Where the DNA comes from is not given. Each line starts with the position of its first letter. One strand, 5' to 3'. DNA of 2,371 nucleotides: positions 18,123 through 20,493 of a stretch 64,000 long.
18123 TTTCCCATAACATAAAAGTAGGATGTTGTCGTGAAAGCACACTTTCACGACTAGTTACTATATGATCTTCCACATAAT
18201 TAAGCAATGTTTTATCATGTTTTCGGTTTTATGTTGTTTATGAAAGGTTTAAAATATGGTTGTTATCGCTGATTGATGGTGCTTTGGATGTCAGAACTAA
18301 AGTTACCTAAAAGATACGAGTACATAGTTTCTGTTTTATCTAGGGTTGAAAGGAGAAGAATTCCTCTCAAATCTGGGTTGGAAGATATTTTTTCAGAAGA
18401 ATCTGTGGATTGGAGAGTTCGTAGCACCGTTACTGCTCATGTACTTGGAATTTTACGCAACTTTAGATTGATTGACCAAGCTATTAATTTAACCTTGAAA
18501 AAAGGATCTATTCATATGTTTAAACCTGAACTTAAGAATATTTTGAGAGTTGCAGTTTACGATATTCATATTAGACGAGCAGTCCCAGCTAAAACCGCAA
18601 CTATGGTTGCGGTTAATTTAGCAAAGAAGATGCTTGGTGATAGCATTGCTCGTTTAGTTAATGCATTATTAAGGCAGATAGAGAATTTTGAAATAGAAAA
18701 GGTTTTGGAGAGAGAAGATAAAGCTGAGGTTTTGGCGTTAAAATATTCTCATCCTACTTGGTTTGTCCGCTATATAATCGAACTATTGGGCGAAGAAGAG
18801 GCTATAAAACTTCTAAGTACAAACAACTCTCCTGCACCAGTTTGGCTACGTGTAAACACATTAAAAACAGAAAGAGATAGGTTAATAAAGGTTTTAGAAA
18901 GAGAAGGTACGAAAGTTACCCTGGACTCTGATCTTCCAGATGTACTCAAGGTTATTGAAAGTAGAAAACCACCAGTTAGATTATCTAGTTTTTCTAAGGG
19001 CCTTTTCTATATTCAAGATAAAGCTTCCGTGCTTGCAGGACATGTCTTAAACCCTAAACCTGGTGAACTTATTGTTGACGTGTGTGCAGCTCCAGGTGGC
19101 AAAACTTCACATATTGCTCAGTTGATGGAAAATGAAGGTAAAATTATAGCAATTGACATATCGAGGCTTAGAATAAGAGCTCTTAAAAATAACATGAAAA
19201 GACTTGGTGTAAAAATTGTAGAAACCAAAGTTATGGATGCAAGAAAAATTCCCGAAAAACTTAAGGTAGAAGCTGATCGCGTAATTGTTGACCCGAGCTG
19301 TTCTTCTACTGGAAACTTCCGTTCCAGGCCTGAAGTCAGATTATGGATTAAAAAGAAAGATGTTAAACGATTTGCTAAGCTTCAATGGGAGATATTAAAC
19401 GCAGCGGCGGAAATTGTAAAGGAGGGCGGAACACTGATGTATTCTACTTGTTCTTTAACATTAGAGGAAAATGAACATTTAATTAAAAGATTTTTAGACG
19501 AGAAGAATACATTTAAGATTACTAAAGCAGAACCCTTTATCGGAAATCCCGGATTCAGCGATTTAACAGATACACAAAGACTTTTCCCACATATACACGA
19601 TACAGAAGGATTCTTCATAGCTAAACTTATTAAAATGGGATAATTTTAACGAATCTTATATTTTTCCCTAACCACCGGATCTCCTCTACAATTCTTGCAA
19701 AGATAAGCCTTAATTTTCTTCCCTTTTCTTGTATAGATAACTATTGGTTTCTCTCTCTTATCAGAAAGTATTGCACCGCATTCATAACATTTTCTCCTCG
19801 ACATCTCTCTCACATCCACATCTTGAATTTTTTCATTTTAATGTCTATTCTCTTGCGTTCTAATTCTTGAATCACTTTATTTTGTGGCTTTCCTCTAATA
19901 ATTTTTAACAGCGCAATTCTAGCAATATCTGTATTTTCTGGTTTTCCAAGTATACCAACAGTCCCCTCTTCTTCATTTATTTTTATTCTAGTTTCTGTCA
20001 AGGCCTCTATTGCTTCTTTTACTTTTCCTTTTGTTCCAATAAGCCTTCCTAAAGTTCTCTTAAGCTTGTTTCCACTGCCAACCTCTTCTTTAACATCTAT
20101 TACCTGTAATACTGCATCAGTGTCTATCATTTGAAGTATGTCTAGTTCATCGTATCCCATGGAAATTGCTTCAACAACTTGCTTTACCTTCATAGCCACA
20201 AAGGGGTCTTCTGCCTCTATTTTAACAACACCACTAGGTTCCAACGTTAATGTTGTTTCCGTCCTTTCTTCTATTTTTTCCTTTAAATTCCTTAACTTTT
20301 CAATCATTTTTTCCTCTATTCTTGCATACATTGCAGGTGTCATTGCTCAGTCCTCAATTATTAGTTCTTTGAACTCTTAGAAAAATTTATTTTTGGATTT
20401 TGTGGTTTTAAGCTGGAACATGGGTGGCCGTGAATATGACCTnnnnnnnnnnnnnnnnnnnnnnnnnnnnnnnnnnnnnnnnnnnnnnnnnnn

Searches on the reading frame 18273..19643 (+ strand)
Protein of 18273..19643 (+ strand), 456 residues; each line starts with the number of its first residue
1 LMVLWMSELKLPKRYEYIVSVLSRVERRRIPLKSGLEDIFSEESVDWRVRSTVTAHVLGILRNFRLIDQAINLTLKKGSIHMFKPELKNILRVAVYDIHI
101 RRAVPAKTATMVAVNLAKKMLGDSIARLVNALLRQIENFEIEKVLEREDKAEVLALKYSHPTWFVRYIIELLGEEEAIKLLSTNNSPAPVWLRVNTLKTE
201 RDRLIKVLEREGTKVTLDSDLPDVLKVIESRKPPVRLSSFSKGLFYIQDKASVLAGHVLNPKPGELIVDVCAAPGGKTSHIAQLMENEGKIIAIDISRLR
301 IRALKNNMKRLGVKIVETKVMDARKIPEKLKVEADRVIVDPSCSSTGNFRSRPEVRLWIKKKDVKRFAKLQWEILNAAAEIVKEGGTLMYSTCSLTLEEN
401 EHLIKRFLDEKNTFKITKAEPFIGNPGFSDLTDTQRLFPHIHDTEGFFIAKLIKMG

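Call 14: search_protein_families(library=pfam, proteins=[window:18273-19643:+], max_evalue=0.0001)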
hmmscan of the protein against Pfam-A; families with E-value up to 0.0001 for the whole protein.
window:18273-19643:+ (456 aa): 7 families
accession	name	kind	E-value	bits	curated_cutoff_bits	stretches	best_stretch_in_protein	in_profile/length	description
PF01189.24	Methyltr_RsmB-F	-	1.2e-58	198.5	27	1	258-452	3-198/199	16S rRNA methyltransferase RsmB/F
PF01029.23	NusB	-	1.3e-17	64.9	23.1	1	16-137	5-132/133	NusB family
PF22458.1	RsmF-B_ferredox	-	1.3e-15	57.7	27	1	160-227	1-67/74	Methyltr_RsmF/B-like, ferredoxin-like domain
PF01728.25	FtsJ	-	5.4e-09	36.7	24.1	1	262-406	20-151/181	FtsJ-like methyltransferase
PF13847.12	Methyltransf_31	-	1.5e-08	34.9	27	1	263-407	3-122/145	Methyltransferase domain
PF17125.10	Methyltr_RsmF_N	-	6.2e-06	27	34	1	161-249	2-85/86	N-terminal domain of 16S rRNA methyltransferase RsmF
PF13649.12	Methyltransf_25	-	1.5e-05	26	27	1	267-336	1-67/97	Methyltransferase domain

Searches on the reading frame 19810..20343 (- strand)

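Call 14: search_protein_families(library=pfam, proteins=[window:19810-20343:-], max_evalue=0.0001)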
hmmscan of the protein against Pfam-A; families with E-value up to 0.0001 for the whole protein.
window:19810-20343:- (177 aa): 3 families
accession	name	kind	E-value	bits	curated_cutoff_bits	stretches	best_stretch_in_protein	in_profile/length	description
PF22891.2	KH_PNO1_2nd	-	1.1e-09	38.7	27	1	81-161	7-83/90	Eukaryotic type KH-domain (KH-domain type I) (327.11.2)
PF00013.35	KH_1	-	1.9e-05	24.8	21.5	1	98-145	11-64/66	KH domain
PF21800.4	KH_KRR1_2nd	-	4.9e-05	23.7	27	1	79-142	3-64/91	KRR1 small subunit processome component, second KH domain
